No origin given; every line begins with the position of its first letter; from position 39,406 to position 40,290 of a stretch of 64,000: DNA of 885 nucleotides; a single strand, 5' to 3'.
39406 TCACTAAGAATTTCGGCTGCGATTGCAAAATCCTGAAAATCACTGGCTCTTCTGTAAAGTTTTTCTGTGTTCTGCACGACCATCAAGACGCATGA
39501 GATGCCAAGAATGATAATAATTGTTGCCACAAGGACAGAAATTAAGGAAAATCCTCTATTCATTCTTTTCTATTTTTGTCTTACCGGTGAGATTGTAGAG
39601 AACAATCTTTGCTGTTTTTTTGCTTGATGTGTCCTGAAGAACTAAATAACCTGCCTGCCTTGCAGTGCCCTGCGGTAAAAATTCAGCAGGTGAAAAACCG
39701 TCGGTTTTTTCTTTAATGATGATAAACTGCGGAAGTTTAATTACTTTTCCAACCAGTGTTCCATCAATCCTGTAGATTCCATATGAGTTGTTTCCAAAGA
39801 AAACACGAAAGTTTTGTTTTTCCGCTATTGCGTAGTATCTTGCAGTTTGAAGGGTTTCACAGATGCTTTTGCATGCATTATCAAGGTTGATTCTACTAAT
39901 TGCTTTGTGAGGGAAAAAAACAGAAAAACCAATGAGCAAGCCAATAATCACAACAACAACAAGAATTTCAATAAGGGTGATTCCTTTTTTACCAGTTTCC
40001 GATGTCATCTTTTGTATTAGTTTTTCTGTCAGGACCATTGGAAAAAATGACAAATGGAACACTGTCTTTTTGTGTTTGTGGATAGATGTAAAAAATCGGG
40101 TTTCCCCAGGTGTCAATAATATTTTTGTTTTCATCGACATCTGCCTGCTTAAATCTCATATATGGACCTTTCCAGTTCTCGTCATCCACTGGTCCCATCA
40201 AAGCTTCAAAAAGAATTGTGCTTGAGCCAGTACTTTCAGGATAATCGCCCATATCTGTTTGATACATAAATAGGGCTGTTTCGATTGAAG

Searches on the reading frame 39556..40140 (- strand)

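Call 44: search_protein_families(library=pfam, proteins=[window:39556-40140:-], max_evalue=0.001)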
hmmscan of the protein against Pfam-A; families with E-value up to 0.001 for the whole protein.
window:39556-40140:- (194 aa): 1 family
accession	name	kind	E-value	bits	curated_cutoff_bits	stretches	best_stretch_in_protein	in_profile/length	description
PF07963.17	N_methyl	-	4.9e-05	23.2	21.2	1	51-72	4-25/27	Prokaryotic N-terminal methylation motif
